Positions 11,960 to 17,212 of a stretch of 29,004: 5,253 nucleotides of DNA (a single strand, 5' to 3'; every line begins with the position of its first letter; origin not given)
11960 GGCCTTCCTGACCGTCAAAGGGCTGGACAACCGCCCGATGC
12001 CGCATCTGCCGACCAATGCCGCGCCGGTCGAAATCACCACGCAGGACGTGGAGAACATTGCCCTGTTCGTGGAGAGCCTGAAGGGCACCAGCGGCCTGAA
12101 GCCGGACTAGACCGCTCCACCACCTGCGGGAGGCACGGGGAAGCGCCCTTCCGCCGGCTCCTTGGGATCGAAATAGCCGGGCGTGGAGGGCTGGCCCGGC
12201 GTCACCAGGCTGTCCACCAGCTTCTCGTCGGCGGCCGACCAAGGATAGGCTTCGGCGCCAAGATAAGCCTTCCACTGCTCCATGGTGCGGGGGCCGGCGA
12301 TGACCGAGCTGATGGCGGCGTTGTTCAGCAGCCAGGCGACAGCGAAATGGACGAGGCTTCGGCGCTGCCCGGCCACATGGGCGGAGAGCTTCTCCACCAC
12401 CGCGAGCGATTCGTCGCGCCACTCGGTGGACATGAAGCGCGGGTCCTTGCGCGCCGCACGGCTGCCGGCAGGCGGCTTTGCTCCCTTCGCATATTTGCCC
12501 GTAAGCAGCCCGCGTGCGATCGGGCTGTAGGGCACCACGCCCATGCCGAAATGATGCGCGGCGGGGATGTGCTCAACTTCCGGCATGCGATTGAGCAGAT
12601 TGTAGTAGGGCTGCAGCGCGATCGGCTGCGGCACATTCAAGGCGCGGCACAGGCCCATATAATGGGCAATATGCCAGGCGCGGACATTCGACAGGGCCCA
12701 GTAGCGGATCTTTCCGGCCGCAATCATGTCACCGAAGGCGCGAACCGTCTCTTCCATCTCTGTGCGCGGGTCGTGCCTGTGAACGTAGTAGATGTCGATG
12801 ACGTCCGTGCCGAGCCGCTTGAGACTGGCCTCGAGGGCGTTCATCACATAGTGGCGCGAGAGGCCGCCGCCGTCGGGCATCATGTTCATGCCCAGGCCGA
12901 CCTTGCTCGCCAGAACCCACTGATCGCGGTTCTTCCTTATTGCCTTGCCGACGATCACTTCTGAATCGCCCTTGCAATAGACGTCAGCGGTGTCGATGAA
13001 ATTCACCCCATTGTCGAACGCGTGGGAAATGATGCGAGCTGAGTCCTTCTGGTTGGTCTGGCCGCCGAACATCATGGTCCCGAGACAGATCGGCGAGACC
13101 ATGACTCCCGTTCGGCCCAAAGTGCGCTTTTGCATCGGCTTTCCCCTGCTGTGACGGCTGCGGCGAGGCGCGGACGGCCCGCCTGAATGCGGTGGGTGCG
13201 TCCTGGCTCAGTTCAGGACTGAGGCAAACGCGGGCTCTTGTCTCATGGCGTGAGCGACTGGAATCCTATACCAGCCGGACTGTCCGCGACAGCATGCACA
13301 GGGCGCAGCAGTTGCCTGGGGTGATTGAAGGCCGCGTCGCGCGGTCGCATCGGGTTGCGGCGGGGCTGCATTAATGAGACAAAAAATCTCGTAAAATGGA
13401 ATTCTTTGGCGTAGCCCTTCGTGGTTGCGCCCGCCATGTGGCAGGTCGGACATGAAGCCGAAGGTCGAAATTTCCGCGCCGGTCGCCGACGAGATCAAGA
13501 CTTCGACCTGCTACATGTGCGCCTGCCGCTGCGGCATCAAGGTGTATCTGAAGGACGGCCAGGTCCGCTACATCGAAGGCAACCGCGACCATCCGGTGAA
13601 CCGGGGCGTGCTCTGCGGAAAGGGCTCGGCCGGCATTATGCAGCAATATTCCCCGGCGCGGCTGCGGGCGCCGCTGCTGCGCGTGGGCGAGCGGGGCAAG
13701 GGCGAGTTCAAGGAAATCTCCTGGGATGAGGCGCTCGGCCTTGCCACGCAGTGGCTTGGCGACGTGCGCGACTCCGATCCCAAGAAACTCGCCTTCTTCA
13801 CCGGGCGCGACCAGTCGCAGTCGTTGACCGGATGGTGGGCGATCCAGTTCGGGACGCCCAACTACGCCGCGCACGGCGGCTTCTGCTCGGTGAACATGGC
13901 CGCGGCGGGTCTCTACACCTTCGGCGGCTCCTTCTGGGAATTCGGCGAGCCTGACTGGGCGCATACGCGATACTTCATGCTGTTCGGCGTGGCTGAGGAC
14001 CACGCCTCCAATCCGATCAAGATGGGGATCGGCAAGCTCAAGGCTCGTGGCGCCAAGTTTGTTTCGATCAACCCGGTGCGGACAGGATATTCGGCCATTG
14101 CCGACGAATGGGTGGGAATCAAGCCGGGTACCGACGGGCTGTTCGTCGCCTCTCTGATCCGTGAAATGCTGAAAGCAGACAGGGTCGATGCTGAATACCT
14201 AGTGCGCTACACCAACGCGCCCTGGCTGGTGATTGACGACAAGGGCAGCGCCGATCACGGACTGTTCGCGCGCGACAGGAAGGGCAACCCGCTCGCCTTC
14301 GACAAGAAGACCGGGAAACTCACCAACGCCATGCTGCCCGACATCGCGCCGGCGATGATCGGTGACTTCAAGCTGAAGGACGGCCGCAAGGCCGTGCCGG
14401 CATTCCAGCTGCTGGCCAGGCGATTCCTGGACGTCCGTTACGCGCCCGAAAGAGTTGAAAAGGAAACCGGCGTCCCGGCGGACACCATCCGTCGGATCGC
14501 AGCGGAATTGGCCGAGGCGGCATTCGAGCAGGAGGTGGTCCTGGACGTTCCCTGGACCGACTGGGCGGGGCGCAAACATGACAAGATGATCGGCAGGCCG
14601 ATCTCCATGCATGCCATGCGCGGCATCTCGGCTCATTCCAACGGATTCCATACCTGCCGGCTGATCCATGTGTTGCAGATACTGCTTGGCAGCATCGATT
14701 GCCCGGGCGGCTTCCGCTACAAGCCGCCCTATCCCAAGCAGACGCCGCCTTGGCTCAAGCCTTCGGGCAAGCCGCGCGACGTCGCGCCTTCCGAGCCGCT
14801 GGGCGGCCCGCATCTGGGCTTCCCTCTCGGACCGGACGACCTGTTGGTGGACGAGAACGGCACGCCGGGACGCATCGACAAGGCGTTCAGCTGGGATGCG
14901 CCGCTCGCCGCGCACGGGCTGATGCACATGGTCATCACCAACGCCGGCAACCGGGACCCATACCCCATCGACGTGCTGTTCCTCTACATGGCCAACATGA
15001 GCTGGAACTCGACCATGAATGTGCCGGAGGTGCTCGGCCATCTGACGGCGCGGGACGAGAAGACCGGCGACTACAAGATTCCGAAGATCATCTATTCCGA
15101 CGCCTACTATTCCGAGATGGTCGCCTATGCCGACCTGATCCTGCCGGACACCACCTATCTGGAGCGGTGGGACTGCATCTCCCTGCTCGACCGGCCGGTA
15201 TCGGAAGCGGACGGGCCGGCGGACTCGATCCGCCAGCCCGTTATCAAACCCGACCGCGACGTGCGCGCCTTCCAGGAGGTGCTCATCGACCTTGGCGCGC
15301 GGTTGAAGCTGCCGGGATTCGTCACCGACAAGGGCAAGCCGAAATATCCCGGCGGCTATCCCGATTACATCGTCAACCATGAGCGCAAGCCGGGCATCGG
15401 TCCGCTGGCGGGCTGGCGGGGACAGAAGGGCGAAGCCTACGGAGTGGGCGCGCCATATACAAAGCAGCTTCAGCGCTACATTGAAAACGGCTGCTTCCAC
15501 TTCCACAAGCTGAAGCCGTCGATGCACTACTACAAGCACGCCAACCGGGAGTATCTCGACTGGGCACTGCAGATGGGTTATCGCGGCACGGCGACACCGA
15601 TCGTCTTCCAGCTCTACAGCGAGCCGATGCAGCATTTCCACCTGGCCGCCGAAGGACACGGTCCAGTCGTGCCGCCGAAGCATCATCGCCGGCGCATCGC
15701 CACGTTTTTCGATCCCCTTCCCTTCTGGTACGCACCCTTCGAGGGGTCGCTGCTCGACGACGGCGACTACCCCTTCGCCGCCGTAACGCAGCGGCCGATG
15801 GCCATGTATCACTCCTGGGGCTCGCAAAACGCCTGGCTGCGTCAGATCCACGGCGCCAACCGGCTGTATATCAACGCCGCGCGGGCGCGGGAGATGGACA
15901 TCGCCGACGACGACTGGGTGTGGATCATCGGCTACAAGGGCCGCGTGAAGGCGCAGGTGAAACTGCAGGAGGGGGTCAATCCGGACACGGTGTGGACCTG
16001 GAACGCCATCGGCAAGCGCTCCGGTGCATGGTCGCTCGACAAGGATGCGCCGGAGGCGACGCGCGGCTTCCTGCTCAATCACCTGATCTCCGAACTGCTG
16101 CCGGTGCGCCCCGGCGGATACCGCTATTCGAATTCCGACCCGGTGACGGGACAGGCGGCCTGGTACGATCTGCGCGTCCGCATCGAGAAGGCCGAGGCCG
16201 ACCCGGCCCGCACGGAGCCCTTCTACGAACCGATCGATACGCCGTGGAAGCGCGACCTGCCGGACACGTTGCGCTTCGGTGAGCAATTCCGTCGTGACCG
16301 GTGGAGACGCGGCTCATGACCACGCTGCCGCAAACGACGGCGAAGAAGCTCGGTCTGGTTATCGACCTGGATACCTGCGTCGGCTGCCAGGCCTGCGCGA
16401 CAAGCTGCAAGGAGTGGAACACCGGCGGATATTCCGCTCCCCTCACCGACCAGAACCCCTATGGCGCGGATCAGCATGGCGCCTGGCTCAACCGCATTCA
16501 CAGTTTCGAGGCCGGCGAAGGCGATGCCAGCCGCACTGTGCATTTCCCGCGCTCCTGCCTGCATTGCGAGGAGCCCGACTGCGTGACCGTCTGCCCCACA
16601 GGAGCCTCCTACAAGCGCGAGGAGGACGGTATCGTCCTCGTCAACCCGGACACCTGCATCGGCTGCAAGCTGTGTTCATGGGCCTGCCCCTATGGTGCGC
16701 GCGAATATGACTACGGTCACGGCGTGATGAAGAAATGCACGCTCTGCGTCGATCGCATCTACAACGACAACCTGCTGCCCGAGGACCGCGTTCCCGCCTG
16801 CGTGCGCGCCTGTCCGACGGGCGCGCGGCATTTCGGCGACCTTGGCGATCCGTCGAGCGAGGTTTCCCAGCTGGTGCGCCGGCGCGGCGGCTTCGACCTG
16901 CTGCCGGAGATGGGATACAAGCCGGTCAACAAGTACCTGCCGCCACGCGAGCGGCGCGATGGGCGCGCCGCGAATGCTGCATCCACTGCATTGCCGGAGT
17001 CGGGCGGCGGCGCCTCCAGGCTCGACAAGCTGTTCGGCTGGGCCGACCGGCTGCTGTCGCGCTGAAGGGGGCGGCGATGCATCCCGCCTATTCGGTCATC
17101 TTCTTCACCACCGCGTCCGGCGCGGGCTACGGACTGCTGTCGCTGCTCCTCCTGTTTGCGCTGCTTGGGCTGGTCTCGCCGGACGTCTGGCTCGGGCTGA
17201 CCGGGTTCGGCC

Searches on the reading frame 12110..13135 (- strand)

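Call 79: search_protein_families(library=pfam, proteins=[window:12110-13135:-], max_evalue=0.00001)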
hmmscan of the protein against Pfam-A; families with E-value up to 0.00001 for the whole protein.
window:12110-13135:- (342 aa): 1 family
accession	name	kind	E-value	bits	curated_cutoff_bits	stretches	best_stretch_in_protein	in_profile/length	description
PF00248.27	Aldo_ket_red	-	2.7e-64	217.5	24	1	15-310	1-289/291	Aldo/keto reductase family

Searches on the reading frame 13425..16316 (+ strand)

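Call 79: search_protein_families(library=pfam, proteins=[window:13425-16316:+], max_evalue=0.00001)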
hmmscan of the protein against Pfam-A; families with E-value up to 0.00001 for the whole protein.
window:13425-16316:+ (964 aa): 3 families
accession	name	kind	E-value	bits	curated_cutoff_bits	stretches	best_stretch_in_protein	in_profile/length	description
PF00384.28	Molybdopterin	-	5.7e-21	75.4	24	1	79-608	1-335/353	Molybdopterin oxidoreductase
PF04879.21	Molybdop_Fe4S4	-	6e-16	58.6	22.7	1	25-75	4-54/55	Molybdopterin oxidoreductase Fe4S4 domain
PF01568.27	Molydop_binding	-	1.1e-10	41.9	26.8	1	785-864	2-82/110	Molydopterin dinucleotide binding domain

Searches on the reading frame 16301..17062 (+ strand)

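Call 79: search_protein_families(library=pfam, proteins=[window:16301-17062:+], max_evalue=0.00001)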
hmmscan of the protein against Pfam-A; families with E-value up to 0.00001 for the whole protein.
window:16301-17062:+ (254 aa): 11 families
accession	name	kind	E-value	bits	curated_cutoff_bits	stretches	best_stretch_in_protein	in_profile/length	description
PF13247.11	Fer4_11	-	1.8e-25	89.5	26.2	1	80-180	4-99/100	4Fe-4S dicluster domain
PF12838.12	Fer4_7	-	2.6e-14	53.8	27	1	86-133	2-52/52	4Fe-4S dicluster domain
PF00037.32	Fer4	-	5.7e-14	51.7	21.1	1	113-134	2-23/24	4Fe-4S binding domain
PF13237.11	Fer4_10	-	2e-13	50.5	25.5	1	83-130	6-53/53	4Fe-4S dicluster domain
PF12837.12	Fer4_6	-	6.2e-13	48.5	25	1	111-133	1-23/24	4Fe-4S binding domain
PF13187.11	Fer4_9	-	3.9e-11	43.2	27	1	26-102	2-51/52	4Fe-4S dicluster domain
PF12797.12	Fer4_2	-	5.2e-11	42.2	24.5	1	111-131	2-22/22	4Fe-4S binding domain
PF13183.11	Fer4_8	-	5.4e-07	30.5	27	0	23-101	2-67/68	4Fe-4S dicluster domain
PF14697.11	Fer4_21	-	1.6e-06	28.6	35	0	85-131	7-53/59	4Fe-4S dicluster domain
PF12798.12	Fer4_3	-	5.5e-06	27.2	27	0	119-133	1-15/15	4Fe-4S binding domain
PF12800.12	Fer4_4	-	7.9e-06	26.2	24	0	116-132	1-17/17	4Fe-4S binding domain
